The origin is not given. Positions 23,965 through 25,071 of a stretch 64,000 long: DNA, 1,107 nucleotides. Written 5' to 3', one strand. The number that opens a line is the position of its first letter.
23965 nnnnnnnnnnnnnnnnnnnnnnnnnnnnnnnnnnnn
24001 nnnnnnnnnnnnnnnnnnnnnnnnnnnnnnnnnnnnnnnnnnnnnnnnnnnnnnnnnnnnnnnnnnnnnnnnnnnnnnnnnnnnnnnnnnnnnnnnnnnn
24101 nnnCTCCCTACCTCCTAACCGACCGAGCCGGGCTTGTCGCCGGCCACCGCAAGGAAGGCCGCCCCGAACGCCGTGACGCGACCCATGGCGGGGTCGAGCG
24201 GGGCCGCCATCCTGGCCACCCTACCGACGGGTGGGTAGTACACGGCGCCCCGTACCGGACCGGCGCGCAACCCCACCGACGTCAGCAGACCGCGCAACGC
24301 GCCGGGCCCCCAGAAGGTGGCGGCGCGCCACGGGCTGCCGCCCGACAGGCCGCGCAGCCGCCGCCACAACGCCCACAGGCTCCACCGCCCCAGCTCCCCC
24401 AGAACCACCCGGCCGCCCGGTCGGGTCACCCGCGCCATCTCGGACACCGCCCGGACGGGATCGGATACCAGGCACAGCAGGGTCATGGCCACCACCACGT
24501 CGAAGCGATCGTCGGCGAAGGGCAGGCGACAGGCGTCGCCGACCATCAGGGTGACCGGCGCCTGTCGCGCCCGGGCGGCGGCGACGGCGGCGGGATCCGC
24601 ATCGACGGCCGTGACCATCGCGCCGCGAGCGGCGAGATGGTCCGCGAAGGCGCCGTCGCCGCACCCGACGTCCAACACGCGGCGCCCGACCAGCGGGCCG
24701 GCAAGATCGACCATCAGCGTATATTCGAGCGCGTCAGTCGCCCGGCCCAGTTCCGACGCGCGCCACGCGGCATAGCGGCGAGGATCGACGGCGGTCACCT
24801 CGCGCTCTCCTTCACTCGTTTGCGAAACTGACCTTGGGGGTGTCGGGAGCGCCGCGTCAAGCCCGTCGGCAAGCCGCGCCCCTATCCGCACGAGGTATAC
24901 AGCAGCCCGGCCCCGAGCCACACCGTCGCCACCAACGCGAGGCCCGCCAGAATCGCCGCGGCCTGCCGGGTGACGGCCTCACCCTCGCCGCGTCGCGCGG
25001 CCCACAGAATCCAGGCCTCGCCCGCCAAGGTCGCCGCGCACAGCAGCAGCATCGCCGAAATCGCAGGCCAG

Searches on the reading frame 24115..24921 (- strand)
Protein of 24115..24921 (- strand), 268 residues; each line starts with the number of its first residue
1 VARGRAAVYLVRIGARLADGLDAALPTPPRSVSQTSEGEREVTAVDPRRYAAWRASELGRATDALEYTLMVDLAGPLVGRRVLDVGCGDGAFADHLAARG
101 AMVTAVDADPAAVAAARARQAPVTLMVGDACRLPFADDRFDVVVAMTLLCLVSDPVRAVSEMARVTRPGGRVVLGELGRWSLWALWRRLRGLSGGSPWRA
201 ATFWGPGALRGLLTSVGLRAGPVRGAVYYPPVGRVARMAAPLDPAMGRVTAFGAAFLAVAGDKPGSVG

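Call 5: search_protein_families(library=pfam, proteins=[window:24115-24921:-], max_evalue=0.01)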
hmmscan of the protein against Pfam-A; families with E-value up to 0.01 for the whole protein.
window:24115-24921:- (268 aa): 16 families
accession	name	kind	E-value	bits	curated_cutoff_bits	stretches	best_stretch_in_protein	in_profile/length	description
PF08241.18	Methyltransf_11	-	1.4e-26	93.4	21.2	1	83-174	1-95/95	Methyltransferase domain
PF13649.12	Methyltransf_25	-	1.4e-23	83.8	27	1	82-170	1-97/97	Methyltransferase domain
PF13489.12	Methyltransf_23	-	1.5e-16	61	27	1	76-218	20-159/164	Methyltransferase domain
PF13847.12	Methyltransf_31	-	1.9e-16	60.5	27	1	79-175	4-110/145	Methyltransferase domain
PF08242.18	Methyltransf_12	-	3.1e-15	57.1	30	1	83-172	1-98/98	Methyltransferase domain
PF01209.24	Ubie_methyltran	-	5.8e-10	39.4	20.1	1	71-179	40-156/233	ubiE/COQ5 methyltransferase family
PF07021.18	MetW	-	1.8e-09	37.9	21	1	79-181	14-116/193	Methionine biosynthesis protein MetW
PF05401.17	NodS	-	5.2e-07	30.1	24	1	81-175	46-145/201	Nodulation protein S (NodS)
PF03141.22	Methyltransf_29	-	7.9e-06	25.2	23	1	80-174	119-217/506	Putative S-adenosyl-L-methionine-dependent methyltransferase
PF05175.20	MTS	-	3e-05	24.1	23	1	69-122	27-77/170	Methyltransferase small domain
PF08003.17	Methyltransf_9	-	7.3e-05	22.3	23.8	1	75-176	112-219/315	Protein of unknown function (DUF1698)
PF01728.25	FtsJ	-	0.00017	22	24.1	1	79-144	22-96/181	FtsJ-like methyltransferase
PF06325.19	PrmA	-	0.00032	20.7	22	1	79-173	162-257/296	Ribosomal protein L11 methyltransferase (PrmA)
PF05148.21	Methyltransf_8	-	0.00081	19.8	27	1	82-177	76-159/219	Hypothetical methyltransferase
PF03848.20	TehB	-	0.0012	18.8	20.4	1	80-171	32-129/193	Tellurite resistance protein TehB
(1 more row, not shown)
